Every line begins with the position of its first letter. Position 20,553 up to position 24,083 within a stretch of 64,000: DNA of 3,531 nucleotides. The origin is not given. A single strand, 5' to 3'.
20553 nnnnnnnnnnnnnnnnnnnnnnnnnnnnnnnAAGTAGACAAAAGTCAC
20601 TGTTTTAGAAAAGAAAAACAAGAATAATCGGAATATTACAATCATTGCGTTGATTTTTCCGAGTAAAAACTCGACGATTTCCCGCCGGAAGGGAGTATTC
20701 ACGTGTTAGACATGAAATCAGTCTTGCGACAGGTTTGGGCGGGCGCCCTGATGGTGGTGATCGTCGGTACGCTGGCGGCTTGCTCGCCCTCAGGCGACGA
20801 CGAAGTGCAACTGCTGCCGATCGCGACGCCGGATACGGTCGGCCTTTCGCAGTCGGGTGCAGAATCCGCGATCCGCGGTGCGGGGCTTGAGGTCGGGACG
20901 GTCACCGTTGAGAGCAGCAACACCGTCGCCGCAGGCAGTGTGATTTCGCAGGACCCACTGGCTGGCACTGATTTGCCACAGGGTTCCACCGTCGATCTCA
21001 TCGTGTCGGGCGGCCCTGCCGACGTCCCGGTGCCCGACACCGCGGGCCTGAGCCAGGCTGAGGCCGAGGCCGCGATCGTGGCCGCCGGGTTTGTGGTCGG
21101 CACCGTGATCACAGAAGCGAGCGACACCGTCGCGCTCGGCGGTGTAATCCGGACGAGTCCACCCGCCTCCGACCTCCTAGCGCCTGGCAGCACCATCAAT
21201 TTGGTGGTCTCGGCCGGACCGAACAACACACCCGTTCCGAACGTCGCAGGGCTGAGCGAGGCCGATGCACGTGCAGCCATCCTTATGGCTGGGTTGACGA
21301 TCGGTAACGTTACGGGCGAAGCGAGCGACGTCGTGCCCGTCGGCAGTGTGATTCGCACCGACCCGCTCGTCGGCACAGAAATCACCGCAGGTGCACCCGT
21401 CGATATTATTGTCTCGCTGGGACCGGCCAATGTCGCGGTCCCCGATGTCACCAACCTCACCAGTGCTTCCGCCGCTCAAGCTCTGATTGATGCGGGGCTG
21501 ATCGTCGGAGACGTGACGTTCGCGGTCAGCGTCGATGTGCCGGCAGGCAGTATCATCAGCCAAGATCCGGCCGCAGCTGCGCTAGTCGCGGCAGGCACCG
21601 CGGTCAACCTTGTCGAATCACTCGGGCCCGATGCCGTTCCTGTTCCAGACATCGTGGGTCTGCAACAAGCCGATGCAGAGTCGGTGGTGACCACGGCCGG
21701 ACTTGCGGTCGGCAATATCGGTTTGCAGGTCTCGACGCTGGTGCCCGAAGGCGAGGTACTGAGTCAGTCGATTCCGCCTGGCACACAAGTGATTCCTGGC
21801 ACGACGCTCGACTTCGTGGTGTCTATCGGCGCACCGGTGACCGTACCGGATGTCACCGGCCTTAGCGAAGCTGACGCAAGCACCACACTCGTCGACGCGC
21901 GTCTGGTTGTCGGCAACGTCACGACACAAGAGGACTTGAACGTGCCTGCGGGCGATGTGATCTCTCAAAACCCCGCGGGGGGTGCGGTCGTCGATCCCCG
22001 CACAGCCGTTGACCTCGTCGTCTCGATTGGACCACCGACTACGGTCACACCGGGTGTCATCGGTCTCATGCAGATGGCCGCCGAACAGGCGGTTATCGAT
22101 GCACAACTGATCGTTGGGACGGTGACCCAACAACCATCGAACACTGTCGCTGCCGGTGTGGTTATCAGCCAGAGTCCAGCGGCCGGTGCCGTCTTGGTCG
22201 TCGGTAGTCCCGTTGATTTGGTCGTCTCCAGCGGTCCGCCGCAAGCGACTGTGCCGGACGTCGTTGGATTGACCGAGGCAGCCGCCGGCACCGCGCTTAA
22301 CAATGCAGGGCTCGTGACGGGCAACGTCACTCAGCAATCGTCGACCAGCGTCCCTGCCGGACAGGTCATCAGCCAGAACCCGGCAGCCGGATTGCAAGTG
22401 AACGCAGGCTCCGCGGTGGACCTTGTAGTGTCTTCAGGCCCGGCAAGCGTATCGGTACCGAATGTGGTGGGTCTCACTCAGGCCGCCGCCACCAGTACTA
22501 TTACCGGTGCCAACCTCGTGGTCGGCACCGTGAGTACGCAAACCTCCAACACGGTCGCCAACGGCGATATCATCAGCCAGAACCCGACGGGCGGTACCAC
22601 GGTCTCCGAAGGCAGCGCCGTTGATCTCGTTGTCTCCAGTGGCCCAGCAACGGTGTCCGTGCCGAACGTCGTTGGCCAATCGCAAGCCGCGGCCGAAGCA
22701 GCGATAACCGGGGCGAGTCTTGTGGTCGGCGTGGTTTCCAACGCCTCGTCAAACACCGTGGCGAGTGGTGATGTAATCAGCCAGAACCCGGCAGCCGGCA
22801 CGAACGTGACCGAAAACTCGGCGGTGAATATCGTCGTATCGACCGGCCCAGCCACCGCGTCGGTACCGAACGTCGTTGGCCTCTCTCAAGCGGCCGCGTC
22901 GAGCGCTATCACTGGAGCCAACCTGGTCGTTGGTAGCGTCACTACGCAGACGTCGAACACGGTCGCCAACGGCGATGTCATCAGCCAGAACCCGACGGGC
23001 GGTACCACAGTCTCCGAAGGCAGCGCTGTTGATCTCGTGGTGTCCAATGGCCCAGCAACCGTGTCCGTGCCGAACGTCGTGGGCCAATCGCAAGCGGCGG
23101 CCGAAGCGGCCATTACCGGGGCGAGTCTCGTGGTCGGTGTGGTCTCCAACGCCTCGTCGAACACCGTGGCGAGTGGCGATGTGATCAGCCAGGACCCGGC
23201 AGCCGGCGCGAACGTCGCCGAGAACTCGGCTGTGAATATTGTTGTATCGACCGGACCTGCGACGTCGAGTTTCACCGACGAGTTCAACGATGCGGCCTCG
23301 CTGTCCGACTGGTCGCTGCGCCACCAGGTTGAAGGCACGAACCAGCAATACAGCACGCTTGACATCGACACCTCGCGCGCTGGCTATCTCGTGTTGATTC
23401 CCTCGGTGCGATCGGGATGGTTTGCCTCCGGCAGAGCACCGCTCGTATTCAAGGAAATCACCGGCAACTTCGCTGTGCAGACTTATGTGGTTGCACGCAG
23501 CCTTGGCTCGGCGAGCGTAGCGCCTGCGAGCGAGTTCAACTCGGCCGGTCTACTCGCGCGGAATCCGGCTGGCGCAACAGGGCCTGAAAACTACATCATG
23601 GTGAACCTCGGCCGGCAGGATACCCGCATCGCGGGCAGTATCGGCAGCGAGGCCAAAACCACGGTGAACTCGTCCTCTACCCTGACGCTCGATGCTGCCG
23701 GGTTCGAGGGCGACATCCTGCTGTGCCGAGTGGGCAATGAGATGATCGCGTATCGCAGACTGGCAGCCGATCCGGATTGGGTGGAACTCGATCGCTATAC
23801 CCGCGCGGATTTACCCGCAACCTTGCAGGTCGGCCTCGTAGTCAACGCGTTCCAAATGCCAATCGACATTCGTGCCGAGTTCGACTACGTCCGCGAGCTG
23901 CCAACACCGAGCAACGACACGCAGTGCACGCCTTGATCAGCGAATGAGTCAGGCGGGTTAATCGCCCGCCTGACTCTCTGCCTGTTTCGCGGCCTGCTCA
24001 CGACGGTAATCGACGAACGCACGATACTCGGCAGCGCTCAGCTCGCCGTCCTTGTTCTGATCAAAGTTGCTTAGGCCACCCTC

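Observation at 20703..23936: Lipoprotein made of 12 consecutive PASTA domains plus a ConA-like lectin domain in a (by gene content) diderm bacterium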

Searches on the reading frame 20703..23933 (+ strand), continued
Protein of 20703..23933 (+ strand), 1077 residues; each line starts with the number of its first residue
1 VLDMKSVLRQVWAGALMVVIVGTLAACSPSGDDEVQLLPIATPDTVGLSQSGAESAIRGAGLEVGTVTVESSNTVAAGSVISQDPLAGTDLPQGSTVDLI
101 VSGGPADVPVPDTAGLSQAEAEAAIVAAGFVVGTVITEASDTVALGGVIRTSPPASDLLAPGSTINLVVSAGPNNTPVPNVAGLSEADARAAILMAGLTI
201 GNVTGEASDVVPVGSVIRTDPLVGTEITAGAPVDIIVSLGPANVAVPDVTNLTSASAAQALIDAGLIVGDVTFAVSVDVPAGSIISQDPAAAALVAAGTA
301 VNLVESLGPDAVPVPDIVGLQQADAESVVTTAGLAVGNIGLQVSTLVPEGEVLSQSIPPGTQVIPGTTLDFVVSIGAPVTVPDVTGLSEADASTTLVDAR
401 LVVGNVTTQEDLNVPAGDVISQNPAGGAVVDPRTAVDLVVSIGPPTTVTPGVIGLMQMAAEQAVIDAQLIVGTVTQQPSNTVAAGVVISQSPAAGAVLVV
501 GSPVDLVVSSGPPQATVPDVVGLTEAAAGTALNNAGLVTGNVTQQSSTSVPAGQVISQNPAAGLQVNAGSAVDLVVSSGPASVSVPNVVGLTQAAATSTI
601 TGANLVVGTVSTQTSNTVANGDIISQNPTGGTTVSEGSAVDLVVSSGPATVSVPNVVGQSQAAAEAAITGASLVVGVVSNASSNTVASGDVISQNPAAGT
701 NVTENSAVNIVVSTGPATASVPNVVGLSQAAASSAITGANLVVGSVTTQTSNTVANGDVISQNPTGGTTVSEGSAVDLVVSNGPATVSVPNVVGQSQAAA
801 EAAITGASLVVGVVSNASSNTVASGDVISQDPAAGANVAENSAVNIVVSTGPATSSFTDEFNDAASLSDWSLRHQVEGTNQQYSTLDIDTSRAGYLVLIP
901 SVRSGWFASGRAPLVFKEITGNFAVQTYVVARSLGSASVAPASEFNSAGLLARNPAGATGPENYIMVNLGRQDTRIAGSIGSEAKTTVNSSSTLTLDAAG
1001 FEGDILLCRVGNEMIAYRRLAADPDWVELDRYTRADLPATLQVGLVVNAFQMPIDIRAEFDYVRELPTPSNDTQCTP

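Call 74: fold_search(model_id=the predicted structure, library=pdb)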
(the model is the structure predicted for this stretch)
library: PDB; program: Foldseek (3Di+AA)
matches with E <= 10: 1094; with E <= 0.001: 97
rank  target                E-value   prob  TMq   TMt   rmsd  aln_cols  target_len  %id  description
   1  3py9                  4.3e-14  1.00  0.13  0.42   9.2       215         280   31  X-ray structural studies of the entire extra-cellular region of the Ser/Thr kinase PrkC from Staphylococcus aureus (released 2011-01-19)
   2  3m9g                  5.2e-12  1.00  0.16  0.73   4.4       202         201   28  Crystal structure of the three-PASTA-domain of a Ser/Thr kinase from Staphylococcus aureus (released 2010-11-03)
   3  2kui_MODEL_1_A        2.6e-11  1.00  0.16  0.43  10.0       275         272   28  NMR structure of the PASTA domain of Mycobacterium tuberculosis of PknB (released 2010-04-14)
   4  5e12_B                1.1e-10  1.00  0.14  0.60   6.9       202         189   24  Crystal Structure of PASTA Domains 2, 3 and 4 of Mycobacterium tuberculosis Protein Kinase B (released 2016-09-14)
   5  5e12_A                2.5e-10  1.00  0.15  0.61   6.3       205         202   25  Crystal Structure of PASTA Domains 2, 3 and 4 of Mycobacterium tuberculosis Protein Kinase B (released 2016-09-14)
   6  5e10                  8.0e-08  1.00  0.11  0.73   3.7       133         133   33  Crystal Structure of PASTA Domains 1 and 2 of Mycobacterium tuberculosis Protein Kinase B (released 2016-09-14)
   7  3mep_A                3.5e-06  1.00  0.14  0.75   3.8       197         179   15  Crystal Structure of ECA2234 protein from Erwinia carotovora, Northeast Structural Genomics Consortium Target EwR44 (released 2010-04-14)
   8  3o12                  4.2e-06  1.00  0.14  0.74   3.9       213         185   12  The crystal structure of a functionally unknown protein from Saccharomyces cerevisiae. (released 2010-09-15)
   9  3mep_B                5.8e-06  1.00  0.14  0.75   3.7       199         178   16  Crystal Structure of ECA2234 protein from Erwinia carotovora, Northeast Structural Genomics Consortium Target EwR44 (released 2010-04-14)
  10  3mep_C                6.1e-06  1.00  0.14  0.74   3.8       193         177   14  Crystal Structure of ECA2234 protein from Erwinia carotovora, Northeast Structural Genomics Consortium Target EwR44 (released 2010-04-14)
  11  6ms3_B                2.5e-05  1.00  0.16  0.31   6.5       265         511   14  Crystal structure of the GH43 protein BlXynB mutant (K247S) from Bacillus licheniformis (released 2019-04-17)
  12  2kud_MODEL_1_A        2.9e-05  1.00  0.10  0.54   5.8       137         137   34  NMR structure of the PASTA domain 1 and 2 of Mycobacterium tuberculosis of PknB (released 2010-04-14)
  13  2kue_MODEL_1_A        3.3e-05  1.00  0.08  0.45   9.3       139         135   34  NMR structure of the PASTA domain 2 and 3 of Mycobacterium tuberculosis of PknB (released 2010-04-14)
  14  6ms3_A                5.8e-05  1.00  0.16  0.31   6.5       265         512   14  Crystal structure of the GH43 protein BlXynB mutant (K247S) from Bacillus licheniformis (released 2019-04-17)
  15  1wbl_A                7.3e-05  1.00  0.13  0.50   6.6       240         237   10  WINGED BEAN LECTIN COMPLEXED WITH METHYL-ALPHA-D-GALACTOSE (released 1998-04-08)
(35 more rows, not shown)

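Call 78: search_protein_families(library=pfam, proteins=[P0184, P0201, P0251, P0210, P0279, P0259, P0222], max_evalue=0.00001)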
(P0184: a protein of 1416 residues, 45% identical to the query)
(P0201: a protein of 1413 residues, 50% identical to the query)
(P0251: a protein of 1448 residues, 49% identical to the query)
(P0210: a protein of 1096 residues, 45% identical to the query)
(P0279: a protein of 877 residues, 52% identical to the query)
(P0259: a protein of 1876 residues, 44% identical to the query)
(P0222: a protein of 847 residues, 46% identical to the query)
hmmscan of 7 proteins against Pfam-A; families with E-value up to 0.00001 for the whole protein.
P0184 (1416 aa): 5 families
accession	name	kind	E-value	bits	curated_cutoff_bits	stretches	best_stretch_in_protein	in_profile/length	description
PF03793.24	PASTA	-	4.2e-284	917.5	23.2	19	969-1032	1-64/64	PASTA domain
PF13405.12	EF-hand_6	-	4.2e-10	38.9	25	0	1350-1373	4-27/30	EF-hand domain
PF00036.39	EF-hand_1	-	2.3e-08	33.5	25.4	0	1350-1373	4-27/29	EF hand domain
PF13499.12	EF-hand_7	-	7e-07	30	30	1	1318-1372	2-66/67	EF-hand domain pair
PF13202.12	EF-hand_5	-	2.9e-06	27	25.9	0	1350-1372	3-24/25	EF hand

P0201 (1413 aa): 3 families
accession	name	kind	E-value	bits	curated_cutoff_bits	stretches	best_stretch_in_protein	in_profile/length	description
PF03793.24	PASTA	-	6.4e-172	558.2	23.2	12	525-587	1-63/64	PASTA domain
PF01839.29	FG-GAP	-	5.1e-31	106.5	22.1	1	1316-1341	6-35/37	FG-GAP repeat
PF13517.12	FG-GAP_3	-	1.6e-24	86.7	26.9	4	1172-1232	1-61/61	FG-GAP-like repeat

P0251 (1448 aa): 5 families
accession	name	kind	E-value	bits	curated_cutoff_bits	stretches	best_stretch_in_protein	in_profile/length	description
PF03793.24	PASTA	-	2.1e-150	489.3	23.2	11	235-298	1-64/64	PASTA domain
PF13290.12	CHB_HEX_C_1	-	4.3e-15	55.9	22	1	940-1002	1-62/67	Chitobiase/beta-hexosaminidase C-terminal domain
PF08757.17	CotH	-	2.9e-14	53.7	23.8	1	1140-1412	8-283/322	CotH kinase protein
PF00932.25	LTD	-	2e-12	47.9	34.3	1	779-879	6-99/109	Lamin Tail Domain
PF13287.12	Fn3_assoc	-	2.8e-12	47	23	1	951-1010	1-59/59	Fn3 associated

P0210 (1096 aa): 2 families
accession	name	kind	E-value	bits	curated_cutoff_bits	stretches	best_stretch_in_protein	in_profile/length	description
PF03793.24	PASTA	-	4.7e-143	465.7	23.2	10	56-118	1-63/64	PASTA domain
PF07081.18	DUF1349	-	1.2e-20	74.3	32.4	2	432-574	36-177/179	Protein of unknown function (DUF1349)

P0279 (877 aa): 2 families
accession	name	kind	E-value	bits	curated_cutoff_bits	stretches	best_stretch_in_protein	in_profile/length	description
PF03793.24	PASTA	-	1.6e-94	310.3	23.2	6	88-151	1-64/64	PASTA domain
PF13385.13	Laminin_G_3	-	5.1e-47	160.2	27.6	2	543-708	1-151/151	Concanavalin A-like lectin/glucanases superfamily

P0259 (1876 aa): 2 families
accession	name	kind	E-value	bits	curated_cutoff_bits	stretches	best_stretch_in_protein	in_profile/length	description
PF03793.24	PASTA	-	8.2e-133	432.9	23.2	11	167-230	1-64/64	PASTA domain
PF18998.6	Flg_new_2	-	3.4e-72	238.8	23.6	8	1577-1653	2-71/73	Divergent InlB B-repeat domain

P0222 (847 aa): 1 family
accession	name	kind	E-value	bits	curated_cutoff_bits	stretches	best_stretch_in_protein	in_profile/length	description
PF03793.24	PASTA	-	1.6e-167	544.1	23.2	12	451-512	2-63/64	PASTA domain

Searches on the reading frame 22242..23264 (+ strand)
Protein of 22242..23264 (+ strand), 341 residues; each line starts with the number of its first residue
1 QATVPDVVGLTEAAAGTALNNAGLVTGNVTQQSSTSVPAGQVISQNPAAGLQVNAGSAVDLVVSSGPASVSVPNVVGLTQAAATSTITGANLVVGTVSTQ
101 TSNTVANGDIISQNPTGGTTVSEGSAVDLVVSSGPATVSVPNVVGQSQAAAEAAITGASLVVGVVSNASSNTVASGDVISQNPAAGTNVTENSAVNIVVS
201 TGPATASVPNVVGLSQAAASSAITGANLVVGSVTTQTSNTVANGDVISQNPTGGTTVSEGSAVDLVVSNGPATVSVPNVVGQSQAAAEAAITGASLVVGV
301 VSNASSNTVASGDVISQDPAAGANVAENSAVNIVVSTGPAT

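Call 50: search_solved_structures(query=window:22242-23264:+, max_evalue=0.001)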
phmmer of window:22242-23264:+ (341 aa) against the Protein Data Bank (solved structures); distinct sequences matched with E-value up to 0.001: 9.
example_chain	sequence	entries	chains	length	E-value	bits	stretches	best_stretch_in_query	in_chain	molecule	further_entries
3py9_A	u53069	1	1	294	6.5e-20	74.9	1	4-207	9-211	Protein kinase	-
2kui_A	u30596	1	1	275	1.2e-19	74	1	3-263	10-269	Serine/threonine-protein kinase pknB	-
3m9g_A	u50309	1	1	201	1.7e-19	73.6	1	4-202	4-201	Protein kinase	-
5e12_A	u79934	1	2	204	6.1e-13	52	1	2-195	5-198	Serine/threonine-protein kinase PknB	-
2kud_A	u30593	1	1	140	1.1e-09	41.3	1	3-134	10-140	Serine/threonine-protein kinase pknB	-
5e10_A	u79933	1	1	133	1.6e-09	40.8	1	3-134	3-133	Serine/threonine-protein kinase PknB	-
2kue_A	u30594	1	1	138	5.9e-09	39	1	66-200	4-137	Serine/threonine-protein kinase pknB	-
2kuf_A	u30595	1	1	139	3e-06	30.1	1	66-195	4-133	Serine/threonine-protein kinase pknB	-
5e0z_A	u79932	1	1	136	6.2e-06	29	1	66-195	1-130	Serine/threonine-protein kinase PknB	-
